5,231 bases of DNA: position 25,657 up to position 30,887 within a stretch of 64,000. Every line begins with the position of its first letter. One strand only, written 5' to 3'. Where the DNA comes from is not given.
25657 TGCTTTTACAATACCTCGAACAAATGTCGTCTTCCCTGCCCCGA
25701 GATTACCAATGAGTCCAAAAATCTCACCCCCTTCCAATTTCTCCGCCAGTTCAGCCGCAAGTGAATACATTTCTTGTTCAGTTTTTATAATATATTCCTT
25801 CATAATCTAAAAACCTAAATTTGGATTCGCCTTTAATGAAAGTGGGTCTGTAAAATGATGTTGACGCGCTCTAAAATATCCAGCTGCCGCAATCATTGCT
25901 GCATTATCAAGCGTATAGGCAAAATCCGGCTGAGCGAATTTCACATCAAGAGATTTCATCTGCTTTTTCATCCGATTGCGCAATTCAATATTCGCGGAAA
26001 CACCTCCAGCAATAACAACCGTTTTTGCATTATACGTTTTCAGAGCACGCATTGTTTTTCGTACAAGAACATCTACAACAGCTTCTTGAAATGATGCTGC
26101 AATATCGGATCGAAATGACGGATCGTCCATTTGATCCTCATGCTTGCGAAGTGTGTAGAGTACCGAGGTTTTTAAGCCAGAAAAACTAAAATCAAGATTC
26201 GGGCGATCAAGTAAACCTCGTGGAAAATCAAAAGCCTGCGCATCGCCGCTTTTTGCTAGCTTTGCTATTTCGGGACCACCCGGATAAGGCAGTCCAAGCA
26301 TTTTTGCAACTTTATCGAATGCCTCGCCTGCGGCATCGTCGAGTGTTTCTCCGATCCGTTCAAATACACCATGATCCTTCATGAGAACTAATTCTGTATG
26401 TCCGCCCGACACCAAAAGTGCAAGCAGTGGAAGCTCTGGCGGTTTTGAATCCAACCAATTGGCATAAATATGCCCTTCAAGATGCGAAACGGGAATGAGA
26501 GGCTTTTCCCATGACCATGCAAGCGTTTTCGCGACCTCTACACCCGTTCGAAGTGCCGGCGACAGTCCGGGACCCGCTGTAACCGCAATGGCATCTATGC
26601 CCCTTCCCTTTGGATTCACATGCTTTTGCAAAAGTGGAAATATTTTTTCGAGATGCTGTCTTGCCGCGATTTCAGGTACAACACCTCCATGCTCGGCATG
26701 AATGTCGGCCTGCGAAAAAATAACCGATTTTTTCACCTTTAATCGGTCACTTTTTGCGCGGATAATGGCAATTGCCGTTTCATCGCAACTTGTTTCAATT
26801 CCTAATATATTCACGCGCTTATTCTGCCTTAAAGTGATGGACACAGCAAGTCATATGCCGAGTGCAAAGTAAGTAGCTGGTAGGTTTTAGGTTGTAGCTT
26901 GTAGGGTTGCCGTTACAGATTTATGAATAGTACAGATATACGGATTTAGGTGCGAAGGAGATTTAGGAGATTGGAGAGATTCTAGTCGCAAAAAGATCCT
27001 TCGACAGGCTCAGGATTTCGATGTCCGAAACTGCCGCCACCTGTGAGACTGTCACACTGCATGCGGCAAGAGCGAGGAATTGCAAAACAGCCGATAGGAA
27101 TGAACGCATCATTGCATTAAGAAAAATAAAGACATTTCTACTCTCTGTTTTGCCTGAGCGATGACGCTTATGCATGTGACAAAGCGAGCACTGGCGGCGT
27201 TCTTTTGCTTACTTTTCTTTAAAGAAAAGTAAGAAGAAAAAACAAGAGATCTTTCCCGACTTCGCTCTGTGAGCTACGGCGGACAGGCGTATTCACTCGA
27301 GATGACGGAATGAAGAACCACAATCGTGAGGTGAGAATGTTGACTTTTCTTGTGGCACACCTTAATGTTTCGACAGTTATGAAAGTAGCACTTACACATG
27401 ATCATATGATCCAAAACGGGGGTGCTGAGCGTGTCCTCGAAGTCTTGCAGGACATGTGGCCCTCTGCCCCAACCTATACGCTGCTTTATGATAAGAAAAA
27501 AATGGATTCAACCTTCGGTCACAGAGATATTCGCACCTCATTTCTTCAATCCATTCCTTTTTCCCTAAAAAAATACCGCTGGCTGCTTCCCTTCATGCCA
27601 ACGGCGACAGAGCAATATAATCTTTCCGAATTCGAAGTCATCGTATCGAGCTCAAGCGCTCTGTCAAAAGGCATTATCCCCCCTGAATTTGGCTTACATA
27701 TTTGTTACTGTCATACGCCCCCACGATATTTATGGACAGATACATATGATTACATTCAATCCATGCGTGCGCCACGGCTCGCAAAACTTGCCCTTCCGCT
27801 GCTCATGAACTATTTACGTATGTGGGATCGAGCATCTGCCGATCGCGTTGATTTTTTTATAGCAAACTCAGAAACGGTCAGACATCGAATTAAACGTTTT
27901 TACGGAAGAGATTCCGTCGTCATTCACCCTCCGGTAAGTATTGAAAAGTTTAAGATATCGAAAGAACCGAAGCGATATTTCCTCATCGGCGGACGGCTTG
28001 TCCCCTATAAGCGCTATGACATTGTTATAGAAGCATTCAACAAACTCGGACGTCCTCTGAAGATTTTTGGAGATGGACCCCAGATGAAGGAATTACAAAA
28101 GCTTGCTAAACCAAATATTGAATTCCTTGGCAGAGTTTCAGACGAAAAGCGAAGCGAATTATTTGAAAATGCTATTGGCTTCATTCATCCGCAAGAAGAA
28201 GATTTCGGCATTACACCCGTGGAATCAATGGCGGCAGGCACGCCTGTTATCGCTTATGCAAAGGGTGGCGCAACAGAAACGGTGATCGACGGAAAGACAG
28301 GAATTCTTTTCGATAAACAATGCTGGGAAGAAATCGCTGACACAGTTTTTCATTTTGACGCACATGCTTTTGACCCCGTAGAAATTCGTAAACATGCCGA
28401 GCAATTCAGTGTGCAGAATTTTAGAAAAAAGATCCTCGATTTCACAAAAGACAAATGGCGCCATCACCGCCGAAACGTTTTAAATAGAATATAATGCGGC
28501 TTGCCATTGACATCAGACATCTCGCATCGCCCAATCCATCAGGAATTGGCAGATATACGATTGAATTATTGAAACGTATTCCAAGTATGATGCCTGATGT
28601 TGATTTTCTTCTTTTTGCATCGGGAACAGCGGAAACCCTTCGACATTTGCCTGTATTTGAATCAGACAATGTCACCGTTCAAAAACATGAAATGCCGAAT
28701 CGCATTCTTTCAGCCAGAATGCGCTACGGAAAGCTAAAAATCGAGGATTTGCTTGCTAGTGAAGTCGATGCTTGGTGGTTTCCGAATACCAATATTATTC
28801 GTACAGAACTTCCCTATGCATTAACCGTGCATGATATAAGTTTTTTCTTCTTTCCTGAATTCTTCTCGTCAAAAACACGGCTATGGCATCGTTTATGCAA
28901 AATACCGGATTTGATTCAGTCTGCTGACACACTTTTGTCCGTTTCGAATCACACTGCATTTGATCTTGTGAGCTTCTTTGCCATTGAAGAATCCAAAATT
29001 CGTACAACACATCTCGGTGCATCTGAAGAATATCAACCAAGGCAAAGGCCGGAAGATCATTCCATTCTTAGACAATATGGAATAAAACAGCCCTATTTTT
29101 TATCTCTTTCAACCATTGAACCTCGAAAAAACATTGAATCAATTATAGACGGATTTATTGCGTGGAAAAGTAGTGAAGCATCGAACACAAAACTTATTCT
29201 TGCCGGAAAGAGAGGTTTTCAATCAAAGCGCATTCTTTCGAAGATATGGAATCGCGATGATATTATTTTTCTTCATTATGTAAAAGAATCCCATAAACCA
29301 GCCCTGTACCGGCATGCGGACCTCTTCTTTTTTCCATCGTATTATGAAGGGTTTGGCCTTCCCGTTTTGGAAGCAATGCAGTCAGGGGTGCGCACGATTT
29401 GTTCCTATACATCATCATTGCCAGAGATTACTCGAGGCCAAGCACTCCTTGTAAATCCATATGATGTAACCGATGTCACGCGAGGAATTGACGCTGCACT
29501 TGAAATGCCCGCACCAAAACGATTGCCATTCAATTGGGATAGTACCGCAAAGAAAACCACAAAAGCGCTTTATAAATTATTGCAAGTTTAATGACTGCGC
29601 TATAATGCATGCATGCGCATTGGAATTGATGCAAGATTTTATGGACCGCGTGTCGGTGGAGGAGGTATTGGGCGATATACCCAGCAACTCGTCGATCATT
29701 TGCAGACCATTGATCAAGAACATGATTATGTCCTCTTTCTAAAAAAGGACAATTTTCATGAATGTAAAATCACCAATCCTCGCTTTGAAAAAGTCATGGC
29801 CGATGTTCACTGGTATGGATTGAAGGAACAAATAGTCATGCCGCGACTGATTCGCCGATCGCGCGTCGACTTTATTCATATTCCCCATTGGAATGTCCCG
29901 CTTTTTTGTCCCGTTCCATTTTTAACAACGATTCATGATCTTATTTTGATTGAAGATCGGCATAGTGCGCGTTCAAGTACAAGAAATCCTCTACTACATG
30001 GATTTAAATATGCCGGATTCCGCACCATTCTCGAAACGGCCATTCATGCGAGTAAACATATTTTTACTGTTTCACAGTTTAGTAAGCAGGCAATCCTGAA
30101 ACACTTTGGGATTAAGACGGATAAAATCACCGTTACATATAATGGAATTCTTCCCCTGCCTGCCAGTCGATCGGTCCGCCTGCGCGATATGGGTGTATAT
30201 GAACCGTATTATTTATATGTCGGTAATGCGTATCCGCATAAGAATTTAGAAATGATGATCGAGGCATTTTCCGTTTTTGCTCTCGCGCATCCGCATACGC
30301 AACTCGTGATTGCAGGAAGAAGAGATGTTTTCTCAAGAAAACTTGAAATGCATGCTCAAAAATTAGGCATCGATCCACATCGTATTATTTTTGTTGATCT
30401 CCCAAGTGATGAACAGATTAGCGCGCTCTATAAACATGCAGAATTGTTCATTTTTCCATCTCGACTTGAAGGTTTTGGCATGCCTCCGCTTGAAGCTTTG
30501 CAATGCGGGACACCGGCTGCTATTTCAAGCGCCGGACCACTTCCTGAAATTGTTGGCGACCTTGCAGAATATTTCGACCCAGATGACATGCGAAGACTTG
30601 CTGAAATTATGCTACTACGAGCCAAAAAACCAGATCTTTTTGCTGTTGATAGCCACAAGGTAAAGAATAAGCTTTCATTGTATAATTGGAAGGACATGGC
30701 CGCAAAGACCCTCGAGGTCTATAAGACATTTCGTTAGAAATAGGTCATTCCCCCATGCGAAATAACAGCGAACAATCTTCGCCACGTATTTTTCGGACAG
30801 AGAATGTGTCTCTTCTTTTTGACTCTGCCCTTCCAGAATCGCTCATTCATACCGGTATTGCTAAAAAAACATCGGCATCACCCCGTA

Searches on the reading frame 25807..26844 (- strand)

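Call 80: search_protein_families(library=pfam, max_evalue=0.001, proteins=[window:25807-26844:-])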
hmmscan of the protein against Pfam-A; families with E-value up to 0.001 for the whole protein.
window:25807-26844:- (345 aa): 3 families
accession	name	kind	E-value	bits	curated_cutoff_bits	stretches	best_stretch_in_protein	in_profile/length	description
PF00814.31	TsaD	-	4.2e-93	312.3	24.8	1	38-319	3-263/264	tRNA N6-adenosine threonylcarbamoyltransferase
PF22521.2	HypF_C_2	-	7.6e-07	29.6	27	1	231-303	152-224/241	Carbamoyltransferase, Kae1-like Domain, second subdomain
PF02543.21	Carbam_trans_N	-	7.1e-06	26.1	24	1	241-298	274-326/346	Carbamoyltransferase N-terminus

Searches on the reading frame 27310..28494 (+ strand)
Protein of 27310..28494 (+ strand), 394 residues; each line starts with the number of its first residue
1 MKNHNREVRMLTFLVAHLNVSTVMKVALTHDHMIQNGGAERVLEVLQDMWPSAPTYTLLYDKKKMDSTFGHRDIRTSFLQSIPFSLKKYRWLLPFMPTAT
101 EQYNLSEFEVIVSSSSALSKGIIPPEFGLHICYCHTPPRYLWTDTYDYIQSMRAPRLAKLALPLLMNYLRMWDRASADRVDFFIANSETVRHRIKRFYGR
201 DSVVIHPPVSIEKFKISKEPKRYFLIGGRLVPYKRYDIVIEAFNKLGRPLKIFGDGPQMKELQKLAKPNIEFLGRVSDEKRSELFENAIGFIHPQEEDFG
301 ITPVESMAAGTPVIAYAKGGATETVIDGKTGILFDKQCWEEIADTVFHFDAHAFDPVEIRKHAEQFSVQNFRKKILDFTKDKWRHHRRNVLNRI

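Call 80: search_protein_families(library=pfam, max_evalue=0.001, proteins=[window:27310-28494:+])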
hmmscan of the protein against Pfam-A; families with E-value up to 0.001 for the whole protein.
window:27310-28494:+ (394 aa): 3 families
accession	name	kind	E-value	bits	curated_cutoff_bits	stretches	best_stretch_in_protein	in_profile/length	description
PF00534.26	Glycos_transf_1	-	1.1e-28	100.4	26.4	1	214-346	7-152/172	Glycosyl transferases group 1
PF13692.12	Glyco_trans_1_4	-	3.7e-22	79.5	27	1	223-346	3-136/142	Glycosyl transferases group 1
PF13439.12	Glyco_transf_4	-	2.7e-07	31.2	28.5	1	81-212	46-169/170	Glycosyltransferase Family 4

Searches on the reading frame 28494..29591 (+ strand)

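Call 80: search_protein_families(library=pfam, max_evalue=0.001, proteins=[window:28494-29591:+])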
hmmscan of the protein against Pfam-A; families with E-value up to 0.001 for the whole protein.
window:28494-29591:+ (365 aa): 5 families
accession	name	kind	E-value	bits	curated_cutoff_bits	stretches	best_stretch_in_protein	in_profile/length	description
PF00534.26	Glycos_transf_1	-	2.8e-26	92.5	26.4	1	198-347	14-164/172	Glycosyl transferases group 1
PF13692.12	Glyco_trans_1_4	-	3.8e-19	69.8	27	1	200-336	2-140/142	Glycosyl transferases group 1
PF13439.12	Glyco_transf_4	-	1.9e-05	25.2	28.5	1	16-175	2-165/170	Glycosyltransferase Family 4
PF20706.3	GT4-conflict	-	3.4e-05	23.4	26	1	270-309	277-316/385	Family 4 Glycosyltransferase in conflict systems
PF00982.27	Glyco_transf_20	-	0.00019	20.7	32.5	1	257-343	353-444/473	Glycosyltransferase family 20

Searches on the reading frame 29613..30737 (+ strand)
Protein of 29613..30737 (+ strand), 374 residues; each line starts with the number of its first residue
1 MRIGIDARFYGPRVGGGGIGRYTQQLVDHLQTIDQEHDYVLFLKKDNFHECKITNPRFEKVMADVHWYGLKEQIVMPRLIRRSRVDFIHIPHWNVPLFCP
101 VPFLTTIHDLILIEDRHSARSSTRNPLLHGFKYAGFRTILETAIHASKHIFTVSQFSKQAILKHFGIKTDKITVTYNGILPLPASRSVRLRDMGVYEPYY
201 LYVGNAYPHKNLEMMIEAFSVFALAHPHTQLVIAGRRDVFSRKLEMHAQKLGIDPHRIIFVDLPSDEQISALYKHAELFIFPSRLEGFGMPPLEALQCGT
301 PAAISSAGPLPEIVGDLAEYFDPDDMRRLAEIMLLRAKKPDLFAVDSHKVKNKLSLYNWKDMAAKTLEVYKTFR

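Call 80: search_protein_families(library=pfam, max_evalue=0.001, proteins=[window:29613-30737:+])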
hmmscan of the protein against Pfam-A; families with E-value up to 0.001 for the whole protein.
window:29613-30737:+ (374 aa): 5 families
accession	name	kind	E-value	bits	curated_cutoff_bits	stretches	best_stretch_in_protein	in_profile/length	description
PF00534.26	Glycos_transf_1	-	1.9e-27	96.4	26.4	1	197-332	15-151/172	Glycosyl transferases group 1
PF13692.12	Glyco_trans_1_4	-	9.8e-21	74.9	27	1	198-333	2-136/142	Glycosyl transferases group 1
PF13439.12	Glyco_transf_4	-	2.5e-17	63.9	28.5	1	17-179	2-166/170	Glycosyltransferase Family 4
PF20706.3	GT4-conflict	-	3.6e-09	36.5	26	1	201-307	201-313/385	Family 4 Glycosyltransferase in conflict systems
PF13579.12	Glyco_trans_4_4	-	2.3e-06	28.5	29.7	1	17-178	1-158/158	Glycosyl transferase 4-like domain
